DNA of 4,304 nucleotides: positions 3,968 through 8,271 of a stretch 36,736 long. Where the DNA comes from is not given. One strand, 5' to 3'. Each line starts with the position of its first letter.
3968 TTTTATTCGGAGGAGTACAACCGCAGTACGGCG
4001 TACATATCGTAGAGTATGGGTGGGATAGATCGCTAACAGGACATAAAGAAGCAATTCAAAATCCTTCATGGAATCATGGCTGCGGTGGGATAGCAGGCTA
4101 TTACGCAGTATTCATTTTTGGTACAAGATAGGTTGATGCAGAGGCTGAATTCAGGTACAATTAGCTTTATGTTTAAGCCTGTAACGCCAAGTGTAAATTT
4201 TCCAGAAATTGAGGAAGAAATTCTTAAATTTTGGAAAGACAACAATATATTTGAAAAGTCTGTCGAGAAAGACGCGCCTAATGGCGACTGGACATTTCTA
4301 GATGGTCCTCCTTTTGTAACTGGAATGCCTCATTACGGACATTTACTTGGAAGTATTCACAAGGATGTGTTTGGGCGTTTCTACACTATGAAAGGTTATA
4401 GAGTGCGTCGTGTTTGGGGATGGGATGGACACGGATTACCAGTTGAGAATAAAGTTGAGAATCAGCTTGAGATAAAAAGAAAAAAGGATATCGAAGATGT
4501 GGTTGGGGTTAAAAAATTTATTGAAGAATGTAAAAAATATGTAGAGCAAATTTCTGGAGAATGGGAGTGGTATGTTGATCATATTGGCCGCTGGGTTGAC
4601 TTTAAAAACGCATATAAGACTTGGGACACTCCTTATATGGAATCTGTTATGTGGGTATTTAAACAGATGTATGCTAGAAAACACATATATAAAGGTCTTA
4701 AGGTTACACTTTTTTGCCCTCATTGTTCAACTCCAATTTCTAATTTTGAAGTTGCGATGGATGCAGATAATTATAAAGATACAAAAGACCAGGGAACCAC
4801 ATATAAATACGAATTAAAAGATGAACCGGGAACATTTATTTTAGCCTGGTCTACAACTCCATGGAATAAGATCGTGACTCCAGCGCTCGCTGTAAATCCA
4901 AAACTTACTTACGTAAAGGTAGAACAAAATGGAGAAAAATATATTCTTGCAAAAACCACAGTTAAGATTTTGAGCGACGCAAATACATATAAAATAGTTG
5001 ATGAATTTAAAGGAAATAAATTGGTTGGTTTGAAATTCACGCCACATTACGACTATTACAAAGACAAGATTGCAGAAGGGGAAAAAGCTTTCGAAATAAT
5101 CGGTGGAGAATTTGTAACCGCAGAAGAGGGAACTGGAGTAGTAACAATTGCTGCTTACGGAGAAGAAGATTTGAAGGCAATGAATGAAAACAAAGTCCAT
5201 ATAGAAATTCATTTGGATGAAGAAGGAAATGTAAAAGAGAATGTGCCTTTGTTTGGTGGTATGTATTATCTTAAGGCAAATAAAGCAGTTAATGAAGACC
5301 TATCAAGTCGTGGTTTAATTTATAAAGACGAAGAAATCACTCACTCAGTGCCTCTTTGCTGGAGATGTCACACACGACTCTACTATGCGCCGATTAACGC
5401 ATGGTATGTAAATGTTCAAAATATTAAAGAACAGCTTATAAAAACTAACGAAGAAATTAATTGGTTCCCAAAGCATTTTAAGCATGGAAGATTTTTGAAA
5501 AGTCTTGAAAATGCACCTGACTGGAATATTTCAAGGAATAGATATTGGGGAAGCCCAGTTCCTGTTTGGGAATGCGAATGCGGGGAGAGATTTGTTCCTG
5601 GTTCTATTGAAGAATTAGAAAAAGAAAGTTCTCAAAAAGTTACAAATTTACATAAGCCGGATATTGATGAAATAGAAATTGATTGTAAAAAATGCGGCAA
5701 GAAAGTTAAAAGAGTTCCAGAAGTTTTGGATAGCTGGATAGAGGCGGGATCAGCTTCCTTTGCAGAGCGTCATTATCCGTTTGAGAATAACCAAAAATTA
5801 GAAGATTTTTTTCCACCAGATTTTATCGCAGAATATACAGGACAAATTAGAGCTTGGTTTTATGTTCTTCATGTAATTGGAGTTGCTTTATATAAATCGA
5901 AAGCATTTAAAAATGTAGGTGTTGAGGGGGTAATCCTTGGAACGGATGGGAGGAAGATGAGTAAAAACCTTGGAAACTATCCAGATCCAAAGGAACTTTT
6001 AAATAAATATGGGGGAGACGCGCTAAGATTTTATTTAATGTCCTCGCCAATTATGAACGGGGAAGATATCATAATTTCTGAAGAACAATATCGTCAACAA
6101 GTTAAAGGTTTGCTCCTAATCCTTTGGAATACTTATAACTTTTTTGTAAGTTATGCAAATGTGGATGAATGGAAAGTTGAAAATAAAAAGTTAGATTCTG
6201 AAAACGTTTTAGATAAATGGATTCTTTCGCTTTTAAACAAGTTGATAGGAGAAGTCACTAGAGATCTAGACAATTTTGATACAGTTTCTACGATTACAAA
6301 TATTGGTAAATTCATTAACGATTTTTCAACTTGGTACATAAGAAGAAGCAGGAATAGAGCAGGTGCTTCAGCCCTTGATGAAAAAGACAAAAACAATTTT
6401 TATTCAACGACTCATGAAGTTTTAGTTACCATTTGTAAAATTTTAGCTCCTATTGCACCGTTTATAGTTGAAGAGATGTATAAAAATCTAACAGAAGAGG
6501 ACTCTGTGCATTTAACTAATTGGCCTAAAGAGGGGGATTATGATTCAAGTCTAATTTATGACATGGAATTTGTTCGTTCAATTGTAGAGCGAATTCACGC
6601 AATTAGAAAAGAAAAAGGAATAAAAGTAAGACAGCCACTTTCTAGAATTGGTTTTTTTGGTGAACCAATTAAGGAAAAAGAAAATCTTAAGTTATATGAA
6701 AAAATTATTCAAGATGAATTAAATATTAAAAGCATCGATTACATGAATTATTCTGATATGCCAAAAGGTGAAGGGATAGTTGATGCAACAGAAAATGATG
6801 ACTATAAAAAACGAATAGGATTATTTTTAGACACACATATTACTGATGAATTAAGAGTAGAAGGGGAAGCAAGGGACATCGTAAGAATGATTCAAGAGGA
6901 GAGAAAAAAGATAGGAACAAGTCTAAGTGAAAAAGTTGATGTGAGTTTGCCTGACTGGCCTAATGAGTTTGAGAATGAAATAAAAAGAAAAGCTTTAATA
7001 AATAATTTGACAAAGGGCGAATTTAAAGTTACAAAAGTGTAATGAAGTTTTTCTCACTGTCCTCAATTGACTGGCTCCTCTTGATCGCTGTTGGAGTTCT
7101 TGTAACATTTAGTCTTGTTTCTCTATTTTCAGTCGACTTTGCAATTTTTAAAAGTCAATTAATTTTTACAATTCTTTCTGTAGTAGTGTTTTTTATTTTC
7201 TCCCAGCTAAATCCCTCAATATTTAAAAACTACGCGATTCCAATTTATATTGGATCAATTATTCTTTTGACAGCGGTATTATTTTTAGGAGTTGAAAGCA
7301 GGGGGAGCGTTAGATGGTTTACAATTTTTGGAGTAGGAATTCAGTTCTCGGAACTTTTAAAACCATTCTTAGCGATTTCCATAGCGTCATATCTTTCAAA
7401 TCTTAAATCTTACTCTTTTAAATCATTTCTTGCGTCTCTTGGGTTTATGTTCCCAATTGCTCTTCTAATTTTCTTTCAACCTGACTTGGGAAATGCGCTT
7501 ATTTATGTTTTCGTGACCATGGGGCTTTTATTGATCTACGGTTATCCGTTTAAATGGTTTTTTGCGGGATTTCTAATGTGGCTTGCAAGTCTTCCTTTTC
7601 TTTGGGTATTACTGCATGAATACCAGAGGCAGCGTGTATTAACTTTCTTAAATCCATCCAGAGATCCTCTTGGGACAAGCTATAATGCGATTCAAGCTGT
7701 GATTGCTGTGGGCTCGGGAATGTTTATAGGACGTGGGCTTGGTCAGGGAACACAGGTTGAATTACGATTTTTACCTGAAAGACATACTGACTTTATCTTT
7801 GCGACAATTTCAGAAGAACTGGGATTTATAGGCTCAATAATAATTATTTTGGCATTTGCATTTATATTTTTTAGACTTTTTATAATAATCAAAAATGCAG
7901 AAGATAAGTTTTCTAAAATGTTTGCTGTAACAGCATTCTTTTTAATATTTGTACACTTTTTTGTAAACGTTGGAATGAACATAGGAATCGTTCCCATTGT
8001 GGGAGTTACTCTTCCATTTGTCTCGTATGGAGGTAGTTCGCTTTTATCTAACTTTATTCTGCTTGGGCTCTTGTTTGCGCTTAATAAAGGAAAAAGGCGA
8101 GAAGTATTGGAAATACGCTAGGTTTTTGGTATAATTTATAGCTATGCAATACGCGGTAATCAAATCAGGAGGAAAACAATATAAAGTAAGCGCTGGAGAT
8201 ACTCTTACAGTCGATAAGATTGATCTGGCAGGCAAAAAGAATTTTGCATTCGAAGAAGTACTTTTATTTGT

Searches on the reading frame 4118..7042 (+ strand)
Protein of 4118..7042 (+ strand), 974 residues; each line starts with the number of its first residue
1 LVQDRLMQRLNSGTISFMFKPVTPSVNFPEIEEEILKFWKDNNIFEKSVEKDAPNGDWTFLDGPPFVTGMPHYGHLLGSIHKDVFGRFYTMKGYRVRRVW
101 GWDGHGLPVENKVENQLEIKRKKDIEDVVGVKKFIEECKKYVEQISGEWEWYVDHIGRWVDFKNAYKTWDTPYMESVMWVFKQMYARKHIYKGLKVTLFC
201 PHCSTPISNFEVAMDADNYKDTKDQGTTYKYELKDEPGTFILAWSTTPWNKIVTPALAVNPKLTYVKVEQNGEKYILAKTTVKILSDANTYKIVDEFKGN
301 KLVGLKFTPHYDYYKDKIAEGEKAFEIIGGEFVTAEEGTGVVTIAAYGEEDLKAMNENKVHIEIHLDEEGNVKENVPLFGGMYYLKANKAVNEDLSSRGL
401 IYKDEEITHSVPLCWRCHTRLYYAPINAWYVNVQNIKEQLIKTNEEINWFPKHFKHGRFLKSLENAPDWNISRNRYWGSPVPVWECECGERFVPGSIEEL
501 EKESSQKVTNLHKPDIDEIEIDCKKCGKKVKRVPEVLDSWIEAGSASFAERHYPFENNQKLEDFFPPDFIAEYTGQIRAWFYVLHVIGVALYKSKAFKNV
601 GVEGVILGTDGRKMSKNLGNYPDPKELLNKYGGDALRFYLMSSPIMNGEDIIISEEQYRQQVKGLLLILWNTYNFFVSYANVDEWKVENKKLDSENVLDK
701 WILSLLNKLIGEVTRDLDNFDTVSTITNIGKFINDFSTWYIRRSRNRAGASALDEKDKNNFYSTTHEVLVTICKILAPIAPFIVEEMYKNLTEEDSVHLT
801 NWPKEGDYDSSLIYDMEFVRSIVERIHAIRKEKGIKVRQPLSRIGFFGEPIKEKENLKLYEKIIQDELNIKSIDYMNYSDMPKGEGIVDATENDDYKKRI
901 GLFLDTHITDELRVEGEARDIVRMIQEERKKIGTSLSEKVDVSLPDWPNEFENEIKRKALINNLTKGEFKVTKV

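Call 8: search_protein_families(library=pfam, proteins=[window:4118-7042:+], max_evalue=0.01)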
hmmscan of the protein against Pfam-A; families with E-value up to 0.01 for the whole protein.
window:4118-7042:+ (974 aa): 5 families
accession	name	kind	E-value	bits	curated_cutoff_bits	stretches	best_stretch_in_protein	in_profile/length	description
PF00133.28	tRNA-synt_1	-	1.1e-118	397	22.7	1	35-647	2-409/414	tRNA synthetases class I (I, L, M and V)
PF08264.19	Anticodon_1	-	1.1e-32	113.5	25.1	1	699-842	1-145/148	Anticodon-binding domain of tRNA ligase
PF09334.17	tRNA-synt_1g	-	9.5e-18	64.5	20.1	2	65-228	8-151/391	tRNA synthetases class I (M)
PF19302.4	DUF5915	-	2.5e-10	40.6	27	1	897-944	97-144/195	Domain of unknown function (DUF5915)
PF01406.26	tRNA-synt_1e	-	0.00026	20.9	27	0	607-643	247-283/301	tRNA synthetases class I (C) catalytic domain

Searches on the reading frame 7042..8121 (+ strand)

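Call 8: search_protein_families(library=pfam, proteins=[window:7042-8121:+], max_evalue=0.01)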
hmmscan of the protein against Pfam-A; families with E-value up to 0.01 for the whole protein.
window:7042-8121:+ (359 aa): 1 family
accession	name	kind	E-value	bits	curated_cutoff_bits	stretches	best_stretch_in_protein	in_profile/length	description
PF01098.24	FTSW_RODA_SPOVE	-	2.8e-88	296.8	26.4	1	10-350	7-353/356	Cell cycle protein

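Call 75: search_protein_families(library=ncbifam, proteins=[L007:18786-19955:+, L007:17236-18798:+], max_evalue=0.00001)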
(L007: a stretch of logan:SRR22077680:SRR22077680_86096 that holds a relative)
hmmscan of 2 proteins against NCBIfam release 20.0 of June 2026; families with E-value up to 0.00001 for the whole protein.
L007:18786-19955:+ (389 aa): 1 family
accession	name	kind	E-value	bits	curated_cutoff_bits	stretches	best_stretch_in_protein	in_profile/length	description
TIGR04370.1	glyco_rpt_poly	subfamily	3.1e-07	29.7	40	1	50-284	2-268/396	oligosaccharide repeat unit polymerase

L007:17236-18798:+ (520 aa): 2 families
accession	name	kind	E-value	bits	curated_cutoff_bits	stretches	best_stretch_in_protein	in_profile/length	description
NF047510.1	LIC_10190_fam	subfamily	9.6e-08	31.2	100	1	145-286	177-313/424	LIC_10190 family membrane protein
NF047440.1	LA3751_2_3_fam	subfamily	9.1e-07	28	200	1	130-411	94-391/460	LA_3751/LA_3752 family putative glycosyltransferase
